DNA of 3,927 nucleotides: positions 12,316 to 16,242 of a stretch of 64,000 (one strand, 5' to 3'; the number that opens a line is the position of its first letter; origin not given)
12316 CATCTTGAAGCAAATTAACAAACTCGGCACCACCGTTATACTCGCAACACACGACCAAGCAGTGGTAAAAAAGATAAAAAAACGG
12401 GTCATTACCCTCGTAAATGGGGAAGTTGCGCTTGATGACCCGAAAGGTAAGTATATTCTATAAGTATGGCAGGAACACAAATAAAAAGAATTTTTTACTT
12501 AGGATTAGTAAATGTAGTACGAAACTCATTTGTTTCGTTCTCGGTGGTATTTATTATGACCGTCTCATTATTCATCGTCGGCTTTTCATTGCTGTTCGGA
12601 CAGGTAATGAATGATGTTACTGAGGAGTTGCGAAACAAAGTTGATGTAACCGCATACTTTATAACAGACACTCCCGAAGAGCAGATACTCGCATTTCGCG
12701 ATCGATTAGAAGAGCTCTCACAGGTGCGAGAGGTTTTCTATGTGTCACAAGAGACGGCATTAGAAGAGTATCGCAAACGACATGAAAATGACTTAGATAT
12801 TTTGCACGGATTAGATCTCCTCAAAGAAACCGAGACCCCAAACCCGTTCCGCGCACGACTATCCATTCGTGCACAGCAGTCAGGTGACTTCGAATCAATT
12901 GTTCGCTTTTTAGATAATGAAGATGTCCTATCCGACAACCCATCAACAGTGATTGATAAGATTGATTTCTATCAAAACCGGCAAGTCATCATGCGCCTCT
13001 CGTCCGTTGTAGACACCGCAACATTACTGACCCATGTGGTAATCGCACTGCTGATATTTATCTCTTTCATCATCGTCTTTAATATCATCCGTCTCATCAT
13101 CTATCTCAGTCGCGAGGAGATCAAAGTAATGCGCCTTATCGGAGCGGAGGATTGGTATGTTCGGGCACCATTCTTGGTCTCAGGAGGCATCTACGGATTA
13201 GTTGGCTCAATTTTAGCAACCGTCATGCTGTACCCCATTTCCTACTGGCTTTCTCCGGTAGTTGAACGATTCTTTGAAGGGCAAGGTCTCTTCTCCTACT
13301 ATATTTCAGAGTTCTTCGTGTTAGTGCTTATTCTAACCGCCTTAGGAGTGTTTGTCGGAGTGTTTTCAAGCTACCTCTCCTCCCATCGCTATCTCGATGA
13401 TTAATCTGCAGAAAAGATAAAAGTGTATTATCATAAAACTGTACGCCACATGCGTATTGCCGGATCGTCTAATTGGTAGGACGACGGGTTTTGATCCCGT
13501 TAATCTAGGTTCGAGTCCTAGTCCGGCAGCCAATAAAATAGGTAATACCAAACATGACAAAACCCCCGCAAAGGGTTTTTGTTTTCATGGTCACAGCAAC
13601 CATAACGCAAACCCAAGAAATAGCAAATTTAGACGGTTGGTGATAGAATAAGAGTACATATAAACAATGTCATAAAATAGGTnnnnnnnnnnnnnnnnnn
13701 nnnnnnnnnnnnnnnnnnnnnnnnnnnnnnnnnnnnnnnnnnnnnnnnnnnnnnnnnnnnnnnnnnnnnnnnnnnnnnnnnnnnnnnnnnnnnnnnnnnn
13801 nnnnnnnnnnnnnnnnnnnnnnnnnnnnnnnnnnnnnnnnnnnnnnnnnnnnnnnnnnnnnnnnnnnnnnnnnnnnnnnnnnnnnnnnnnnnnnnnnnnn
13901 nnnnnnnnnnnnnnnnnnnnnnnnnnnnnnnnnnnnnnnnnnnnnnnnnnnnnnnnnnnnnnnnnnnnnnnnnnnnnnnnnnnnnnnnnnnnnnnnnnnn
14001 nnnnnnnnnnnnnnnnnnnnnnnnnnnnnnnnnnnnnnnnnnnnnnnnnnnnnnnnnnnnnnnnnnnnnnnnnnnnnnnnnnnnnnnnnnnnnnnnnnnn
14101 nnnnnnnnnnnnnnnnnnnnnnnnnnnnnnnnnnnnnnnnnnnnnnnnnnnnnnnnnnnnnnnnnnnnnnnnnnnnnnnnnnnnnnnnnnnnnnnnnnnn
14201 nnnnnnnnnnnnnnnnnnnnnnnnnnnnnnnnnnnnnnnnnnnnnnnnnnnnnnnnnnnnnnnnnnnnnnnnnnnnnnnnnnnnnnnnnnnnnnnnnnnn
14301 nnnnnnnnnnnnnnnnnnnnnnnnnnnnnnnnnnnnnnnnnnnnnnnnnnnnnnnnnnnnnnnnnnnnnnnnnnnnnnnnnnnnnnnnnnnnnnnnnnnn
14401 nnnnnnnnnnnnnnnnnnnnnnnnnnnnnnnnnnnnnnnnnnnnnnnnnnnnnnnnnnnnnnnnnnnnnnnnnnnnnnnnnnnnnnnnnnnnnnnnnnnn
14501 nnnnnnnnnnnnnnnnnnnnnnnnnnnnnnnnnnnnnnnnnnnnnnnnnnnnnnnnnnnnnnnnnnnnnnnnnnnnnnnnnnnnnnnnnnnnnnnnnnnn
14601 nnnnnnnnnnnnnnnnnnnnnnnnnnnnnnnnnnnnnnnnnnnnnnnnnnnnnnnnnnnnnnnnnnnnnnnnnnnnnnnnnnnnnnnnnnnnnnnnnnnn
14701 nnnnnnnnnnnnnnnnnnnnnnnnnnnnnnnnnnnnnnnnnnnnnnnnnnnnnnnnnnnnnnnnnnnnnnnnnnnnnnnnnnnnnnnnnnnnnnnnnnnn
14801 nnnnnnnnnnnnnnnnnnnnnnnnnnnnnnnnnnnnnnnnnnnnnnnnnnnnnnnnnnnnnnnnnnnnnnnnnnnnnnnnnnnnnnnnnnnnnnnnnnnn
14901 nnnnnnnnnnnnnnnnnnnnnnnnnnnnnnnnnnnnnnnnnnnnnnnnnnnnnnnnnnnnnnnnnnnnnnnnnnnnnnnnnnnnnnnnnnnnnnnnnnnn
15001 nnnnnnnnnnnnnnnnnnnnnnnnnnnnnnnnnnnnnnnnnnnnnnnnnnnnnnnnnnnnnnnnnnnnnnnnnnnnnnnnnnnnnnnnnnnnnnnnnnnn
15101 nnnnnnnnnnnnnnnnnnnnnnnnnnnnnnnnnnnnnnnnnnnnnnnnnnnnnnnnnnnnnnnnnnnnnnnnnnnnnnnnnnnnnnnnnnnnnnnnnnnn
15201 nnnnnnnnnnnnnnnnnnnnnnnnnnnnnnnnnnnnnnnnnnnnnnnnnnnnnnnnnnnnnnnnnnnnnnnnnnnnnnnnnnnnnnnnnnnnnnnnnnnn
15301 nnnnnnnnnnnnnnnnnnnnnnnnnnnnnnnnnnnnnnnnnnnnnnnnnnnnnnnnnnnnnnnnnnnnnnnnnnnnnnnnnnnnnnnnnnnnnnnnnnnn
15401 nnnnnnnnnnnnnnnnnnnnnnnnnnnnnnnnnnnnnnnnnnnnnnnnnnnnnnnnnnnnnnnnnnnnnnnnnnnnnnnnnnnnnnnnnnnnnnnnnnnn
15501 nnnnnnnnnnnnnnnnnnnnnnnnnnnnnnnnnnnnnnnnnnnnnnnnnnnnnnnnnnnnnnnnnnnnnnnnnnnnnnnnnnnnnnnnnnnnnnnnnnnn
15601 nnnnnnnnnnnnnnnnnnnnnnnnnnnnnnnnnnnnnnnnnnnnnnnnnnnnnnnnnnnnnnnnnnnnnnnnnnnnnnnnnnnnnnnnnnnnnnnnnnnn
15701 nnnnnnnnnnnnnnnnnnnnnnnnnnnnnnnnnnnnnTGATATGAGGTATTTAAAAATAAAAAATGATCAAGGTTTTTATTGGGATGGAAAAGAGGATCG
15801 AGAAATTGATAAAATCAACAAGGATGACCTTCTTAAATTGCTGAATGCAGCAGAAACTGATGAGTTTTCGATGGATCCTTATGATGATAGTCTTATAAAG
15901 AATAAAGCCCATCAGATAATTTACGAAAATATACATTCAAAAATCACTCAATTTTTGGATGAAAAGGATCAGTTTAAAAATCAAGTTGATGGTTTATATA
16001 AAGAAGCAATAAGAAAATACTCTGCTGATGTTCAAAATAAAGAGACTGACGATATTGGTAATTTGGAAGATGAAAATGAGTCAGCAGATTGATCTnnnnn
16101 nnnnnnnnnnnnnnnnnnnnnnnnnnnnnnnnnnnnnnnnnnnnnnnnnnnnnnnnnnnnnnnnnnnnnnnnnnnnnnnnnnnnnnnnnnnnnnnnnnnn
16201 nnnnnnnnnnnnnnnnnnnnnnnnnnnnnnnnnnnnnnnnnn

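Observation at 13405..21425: AT-rich defense island next to tRNA-Gln: PHP-ATPase + small acidic protein + type III R-M + DUF45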

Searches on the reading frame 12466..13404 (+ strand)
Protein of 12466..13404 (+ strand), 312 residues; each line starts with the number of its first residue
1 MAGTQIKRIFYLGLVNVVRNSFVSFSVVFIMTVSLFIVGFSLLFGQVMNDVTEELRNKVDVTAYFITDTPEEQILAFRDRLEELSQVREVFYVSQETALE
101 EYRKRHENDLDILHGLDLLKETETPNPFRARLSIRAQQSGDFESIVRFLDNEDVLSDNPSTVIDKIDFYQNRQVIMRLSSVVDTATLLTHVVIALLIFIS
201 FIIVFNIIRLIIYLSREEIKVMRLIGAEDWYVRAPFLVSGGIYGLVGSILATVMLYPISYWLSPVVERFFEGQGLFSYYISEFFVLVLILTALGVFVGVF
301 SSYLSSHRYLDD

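Call 6: search_protein_families(library=pfam, proteins=[window:12466-13404:+], max_evalue=0.01)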
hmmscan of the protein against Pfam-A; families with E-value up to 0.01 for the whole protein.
window:12466-13404:+ (312 aa): 2 families
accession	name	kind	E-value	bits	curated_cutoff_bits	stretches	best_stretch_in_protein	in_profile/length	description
PF02687.27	FtsX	-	4.4e-15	56.2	25.5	1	191-309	2-115/120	FtsX-like permease C-terminal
PF18075.7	FtsX_ECD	-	1.1e-10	42.4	23.5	1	59-149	1-87/96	FtsX extracellular domain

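Call 57: find_related_loci(query=window:12466-13401:+, collection=metagenome_contigs, flank=10000)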
Query window:12466-13401:+ (312 aa) in metagenome_contigs; peptide patterns used: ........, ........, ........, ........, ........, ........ (x = any residue, [..] = any of these).
142 stretches matched a pattern, but none encodes a relative of the query by tblastn (E <= 1e-3).

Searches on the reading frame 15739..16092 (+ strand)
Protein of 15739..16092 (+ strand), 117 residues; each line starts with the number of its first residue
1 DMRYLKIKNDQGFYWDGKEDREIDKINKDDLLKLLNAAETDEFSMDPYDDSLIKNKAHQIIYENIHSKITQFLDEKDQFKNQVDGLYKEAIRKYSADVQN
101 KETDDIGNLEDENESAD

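Call 6: search_protein_families(library=pfam, proteins=[window:15739-16092:+], max_evalue=0.01)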
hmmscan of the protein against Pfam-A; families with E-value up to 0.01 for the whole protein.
window:15739-16092:+ (117 aa): 0 families

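Call 7: search_protein_families(library=padloc, proteins=[window:15739-16092:+], max_evalue=0.01)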
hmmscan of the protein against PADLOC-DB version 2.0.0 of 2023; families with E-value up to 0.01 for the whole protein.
window:15739-16092:+ (117 aa): 3 families
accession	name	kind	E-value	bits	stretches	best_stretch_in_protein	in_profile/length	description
PDLC04682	PDC-M49B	-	7.1e-31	104.9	1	2-95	1-95/97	-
PDLC04683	PDC-M49B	-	7.8e-22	76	1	2-96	1-98/135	-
PDLC04681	PDC-M49B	-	1.7e-05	23.3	1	2-87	1-89/94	-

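Call 9: search_protein_families(library=ncbifam, proteins=[window:15739-16092:+], max_evalue=0.01)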
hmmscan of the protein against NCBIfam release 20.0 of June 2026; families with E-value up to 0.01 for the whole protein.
window:15739-16092:+ (117 aa): 0 families

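Call 36: find_homologous_proteins(query=window:15742-16089:+, max_evalue=0.001)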
Query window:15742-16089:+ (116 aa): 127 proteins with E <= 0.001 among 132 candidates; the best 120 are listed.
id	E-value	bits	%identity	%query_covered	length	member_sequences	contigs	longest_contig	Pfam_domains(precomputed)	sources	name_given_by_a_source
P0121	9.6e-68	244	100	100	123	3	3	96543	-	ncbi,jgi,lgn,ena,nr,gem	ncbi:MAG: hypothetical protein OXB96_00715 [Candidatus Kaiserbacteria bacterium]|nr:hypothetical pro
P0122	3.1e-43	165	69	100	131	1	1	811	-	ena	-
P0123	1.3e-42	163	69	99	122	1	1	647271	-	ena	-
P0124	3.8e-42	161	70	92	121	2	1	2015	-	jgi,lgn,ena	-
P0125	4.6e-42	161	69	91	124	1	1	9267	-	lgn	-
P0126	6.1e-42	161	67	96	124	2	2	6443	-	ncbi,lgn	-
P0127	5.3e-41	158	69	91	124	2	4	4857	-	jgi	jgi:hypothetical protein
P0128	6.2e-41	157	68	91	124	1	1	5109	-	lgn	-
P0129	9.9e-41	157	66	97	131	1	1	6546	-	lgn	-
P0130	1.8e-40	156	66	97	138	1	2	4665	-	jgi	jgi:hypothetical protein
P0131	2.1e-40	156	70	91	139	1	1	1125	-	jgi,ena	-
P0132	2.3e-40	156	70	87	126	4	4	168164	-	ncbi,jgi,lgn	jgi:hypothetical protein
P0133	2.5e-40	156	68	91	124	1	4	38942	-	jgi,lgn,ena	-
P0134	2.7e-40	155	70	85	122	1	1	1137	-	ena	-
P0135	4.9e-40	155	65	100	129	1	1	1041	-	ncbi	-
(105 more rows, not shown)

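Call 37: find_encoding_contigs(protein=P0121, flank=10000, max_places=5)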
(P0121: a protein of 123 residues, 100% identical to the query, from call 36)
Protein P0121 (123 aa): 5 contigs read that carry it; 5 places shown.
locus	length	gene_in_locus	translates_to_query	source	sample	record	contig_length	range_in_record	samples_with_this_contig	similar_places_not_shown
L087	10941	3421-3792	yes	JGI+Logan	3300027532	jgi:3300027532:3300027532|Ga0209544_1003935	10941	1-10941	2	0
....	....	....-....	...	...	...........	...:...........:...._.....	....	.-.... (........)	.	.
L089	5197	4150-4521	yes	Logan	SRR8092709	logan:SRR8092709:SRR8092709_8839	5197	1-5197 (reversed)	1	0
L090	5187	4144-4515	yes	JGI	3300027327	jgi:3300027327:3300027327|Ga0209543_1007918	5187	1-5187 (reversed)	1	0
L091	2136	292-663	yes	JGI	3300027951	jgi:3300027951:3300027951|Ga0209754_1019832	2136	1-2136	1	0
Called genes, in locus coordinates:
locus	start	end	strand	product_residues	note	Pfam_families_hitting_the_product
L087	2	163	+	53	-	?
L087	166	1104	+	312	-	PF18075:FtsX_ECD, PF02687:FtsX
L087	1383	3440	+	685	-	-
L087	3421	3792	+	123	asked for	-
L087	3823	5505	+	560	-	PF01555:N6_N4_Mtase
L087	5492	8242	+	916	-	PF00270:DEAD, PF04851:ResIII, PF27159:HI_1054_N, PF27365:HI_1054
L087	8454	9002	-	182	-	PF01863:YgjP-like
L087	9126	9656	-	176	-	-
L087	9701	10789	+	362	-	PF01926:MMR_HSR1, PF02421:FeoB_N (weak), PF06071:YchF-GTPase_C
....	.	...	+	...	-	?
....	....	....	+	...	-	-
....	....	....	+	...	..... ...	-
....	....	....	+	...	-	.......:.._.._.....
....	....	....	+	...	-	?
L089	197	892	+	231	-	PF02463:SMC_N (weak), PF00005:ABC_tran, PF13304:AAA_21 (weak)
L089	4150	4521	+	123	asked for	-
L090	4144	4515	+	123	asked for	-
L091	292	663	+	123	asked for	-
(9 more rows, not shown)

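Call 46: predict_structure(alignment_id=A4)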
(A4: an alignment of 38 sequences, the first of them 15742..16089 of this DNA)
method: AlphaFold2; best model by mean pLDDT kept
length: 116 residues; sequences in the alignment: 38
mean_pLDDT: 85.5   pTM: 0.69
mean pLDDT of the five models: 85.5, 85.3, 85.0, 84.9, 83.2
residues with pLDDT >= 90: 87; 70-90: 7; 50-70: 6; < 50: 16
segments of 3 or more residues with pLDDT < 50: 102-116
pLDDT, mean of each block of 10 residues (from residue 1): 95 95 97 94 95 96 98 96 93 65 43 40
secondary structure, 60 per line:
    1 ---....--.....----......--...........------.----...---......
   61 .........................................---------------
elements in order: E4-7 E10-14 E19-21 H27-37 H55-101

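Call 49: fold_search(model_id=the predicted structure, library=pdb)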
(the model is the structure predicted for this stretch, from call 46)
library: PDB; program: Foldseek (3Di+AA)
matches with E <= 10: 41; with E <= 0.001: 0
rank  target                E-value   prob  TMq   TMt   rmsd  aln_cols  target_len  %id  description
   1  9tvu_X                1.4e+00  0.11  0.22  0.24  13.6        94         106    6  Structure of the Chlamydomonas reinhardtii chlororibosome (released 2026-02-18)
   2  5lqx_H                2.3e+00  0.03  0.17  0.16  13.6        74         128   14  Structure of F-ATPase from Pichia angusta, state3 (released 2016-11-16)
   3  3ezq_A                3.0e+00  0.13  0.28  0.29  15.1        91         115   14  Crystal Structure of the Fas/FADD Death Domain Complex (released 2008-12-23)
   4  3zia_H                3.4e+00  0.02  0.18  0.17  13.0        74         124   15  The structure of F1-ATPase from Saccharomyces cerevisiae inhibited by its regulatory protein IF1 (released 2013-02-13)
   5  9isn_F                3.9e+00  0.05  0.21  0.22  22.1        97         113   13  Cryo-EM structure of Streptomyces coelicolor sigma factor shbA transcription initiation complex (released 2025-05-14)
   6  8b6g_CG               4.2e+00  0.11  0.31  0.21  10.4        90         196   17  Cryo-EM structure of succinate dehydrogenase complex (complex-II) in respiratory supercomplex of Tetrahymena thermoph (released 2023-03-29)
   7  7vrb_D                4.8e+00  0.06  0.24  0.26  21.8        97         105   15  Structure of the Human BRG1/SS18 complex (released 2022-05-25)
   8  2azq                  5.1e+00  0.04  0.16  0.08  13.4        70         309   20  Crystal Structure of Catechol 1,2-Dioxygenase from Pseudomonas arvilla C-1 (released 2005-10-04)
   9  9qdo_A                5.1e+00  0.03  0.20  0.23  12.2        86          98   14  Crystal structure of the aromatic oligoamide foldamer binder Nanofitin C10 fused to a coiled-coil domain (released 2026-03-18)
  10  2jwk_MODEL_1_A        5.5e+00  0.06  0.27  0.37   5.3        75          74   13  Solution Structure of the periplasmic domain of TolR from Haemophilus influenzae (released 2008-04-01)
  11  3k6c_D                6.7e+00  0.08  0.28  0.35  17.8        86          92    9  Crystal structure of protein ne0167 from nitrosomonas europaea (released 2009-10-27)
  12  4i0u_D                6.7e+00  0.07  0.32  0.13   9.8        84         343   15  Improved structure of Thermotoga maritima CorA at 2.7 A resolution (released 2013-03-06)
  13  4dza                  6.7e+00  0.05  0.28  0.11   6.8        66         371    9  Crystal structure of a lysine racemase within internal aldimine linkage (released 2013-03-06)
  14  6tdu_AH               6.7e+00  0.02  0.14  0.11  11.1        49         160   18  Cryo-EM structure of Euglena gracilis mitochondrial ATP synthase, full dimer, rotational states 1 (released 2019-11-27)
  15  4s1t_A                7.1e+00  0.04  0.14  0.05   8.0        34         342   18  Crystal structure of the mutant I26A/N52A of the endoribonuclease from human coronavirus 229E (released 2016-01-20)
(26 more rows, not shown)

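Call 86: fold_search(model_id=the predicted structure, library=viral)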
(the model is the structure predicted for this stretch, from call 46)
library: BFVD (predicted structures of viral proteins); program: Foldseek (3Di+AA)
matches with E <= 10: 196; with E <= 0.001: 0
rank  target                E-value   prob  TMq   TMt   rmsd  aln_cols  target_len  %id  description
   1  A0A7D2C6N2            2.1e-01  0.15  0.22  0.06  20.9       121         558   14  (no name in the UniProt tables at hand)
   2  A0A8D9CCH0            4.7e-01  0.14  0.21  0.24  11.6        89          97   12  Uncharacterized protein [uncultured marine phage]
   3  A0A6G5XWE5            5.0e-01  0.16  0.25  0.18  19.9        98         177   13  (no name in the UniProt tables at hand)
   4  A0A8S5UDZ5            5.4e-01  0.10  0.19  0.14  11.2        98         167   17  Uncharacterized protein [Siphoviridae sp. ctGQT3]
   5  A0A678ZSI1            5.7e-01  0.16  0.24  0.20   9.9        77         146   14  Uncharacterized protein [Pectobacterium phage Arno18]
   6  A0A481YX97            6.1e-01  0.14  0.19  0.31   8.8        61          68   15  Uncharacterized protein [Marseillevirus LCMAC202]
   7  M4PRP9                7.5e-01  0.18  0.22  0.25  10.1        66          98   14  Uncharacterized protein [Sulfitobacter phage phiCB2047-B]
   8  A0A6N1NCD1            8.0e-01  0.57  0.42  0.12   7.5        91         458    9  Mg741 protein [Tupanvirus deep ocean]
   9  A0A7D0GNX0            9.1e-01  0.28  0.34  0.23  14.9       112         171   10  (no name in the UniProt tables at hand)
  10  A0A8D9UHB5            9.7e-01  0.20  0.34  0.25  11.1        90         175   16  Uncharacterized protein [Siphoviridae sp. ctoNj20]
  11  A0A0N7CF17            1.0e+00  0.13  0.24  0.15   9.7        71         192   11  (no name in the UniProt tables at hand)
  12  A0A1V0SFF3            1.1e+00  0.07  0.17  0.03  13.2        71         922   18  DNA primase [Hokovirus HKV1]
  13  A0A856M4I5            1.3e+00  0.13  0.20  0.08  10.9        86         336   14  (no name in the UniProt tables at hand)
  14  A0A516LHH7            1.3e+00  0.12  0.22  0.38   5.4        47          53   13  (no name in the UniProt tables at hand)
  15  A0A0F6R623            1.3e+00  0.08  0.20  0.14  15.1        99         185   14  Uncharacterized protein [Sinorhizobium phage phiM9]
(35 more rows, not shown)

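Call 87: search_solved_structures(query=A4, max_evalue=1)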
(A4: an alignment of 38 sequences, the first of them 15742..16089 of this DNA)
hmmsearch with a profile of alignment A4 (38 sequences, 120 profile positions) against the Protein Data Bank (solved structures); distinct sequences matched with E-value up to 1: 9.
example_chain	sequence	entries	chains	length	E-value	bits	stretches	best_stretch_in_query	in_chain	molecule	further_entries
2v5d_A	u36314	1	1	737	0.37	14.3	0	34-80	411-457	O-GLCNACASE NAGJ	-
5oxd_A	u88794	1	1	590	0.41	14.1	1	34-80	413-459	O-GlcNAcase NagJ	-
2cbi_A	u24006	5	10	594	0.42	14.1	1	34-80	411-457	HYALURONIDASE | O-GLCNACASE NAGJ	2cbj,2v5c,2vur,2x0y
2j62_A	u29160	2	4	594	0.42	14.1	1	34-80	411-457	O-GlcNAcase NagJ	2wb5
2xpk_A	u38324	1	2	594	0.42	14.1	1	34-80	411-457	O-GLCNACASE NAGJ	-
4zxl_A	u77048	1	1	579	0.44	14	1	34-80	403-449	O-GlcNAcase NagJ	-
2ydq_A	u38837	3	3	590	0.46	14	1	34-80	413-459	O-GLCNACASE NAGJ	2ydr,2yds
6rhe_A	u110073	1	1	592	0.46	14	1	34-80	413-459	O-GlcNAcase NagJ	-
7khv_A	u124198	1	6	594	0.46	14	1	34-80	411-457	O-GlcNAcase NagJ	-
